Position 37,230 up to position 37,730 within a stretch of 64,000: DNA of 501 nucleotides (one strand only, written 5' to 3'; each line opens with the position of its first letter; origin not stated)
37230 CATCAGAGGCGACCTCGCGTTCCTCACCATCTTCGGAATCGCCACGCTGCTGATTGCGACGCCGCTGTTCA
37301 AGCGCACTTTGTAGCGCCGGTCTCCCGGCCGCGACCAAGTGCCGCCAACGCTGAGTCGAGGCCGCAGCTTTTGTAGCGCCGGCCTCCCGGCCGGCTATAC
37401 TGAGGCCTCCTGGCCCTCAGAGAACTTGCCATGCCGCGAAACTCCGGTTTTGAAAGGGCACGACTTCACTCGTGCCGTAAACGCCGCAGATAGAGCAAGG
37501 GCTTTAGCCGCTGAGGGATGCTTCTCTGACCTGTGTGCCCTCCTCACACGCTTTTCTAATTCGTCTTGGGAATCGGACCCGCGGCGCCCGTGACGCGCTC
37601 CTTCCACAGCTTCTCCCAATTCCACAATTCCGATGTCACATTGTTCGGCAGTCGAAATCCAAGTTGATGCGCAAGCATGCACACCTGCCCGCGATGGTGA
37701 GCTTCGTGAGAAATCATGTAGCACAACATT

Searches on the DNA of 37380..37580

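Call 100: search_rna_families(source=window, start=37380, end=37580, threshold=evalue, max_evalue=10)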
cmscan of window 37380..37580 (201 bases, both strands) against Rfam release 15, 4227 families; matches with E-value up to 10: 2.
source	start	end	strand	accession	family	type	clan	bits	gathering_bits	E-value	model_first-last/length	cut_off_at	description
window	37463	37576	+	RF02042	HOTTIP_3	Gene; lncRNA;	-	10.3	50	0.12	220-353/353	no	HOXA transcript at the distal tip, conserved region 3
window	37523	37571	-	RF01145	sR14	Gene; snRNA; snoRNA; CD-box;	-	9.5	38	2.7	1-54/54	no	Small nucleolar RNA sR14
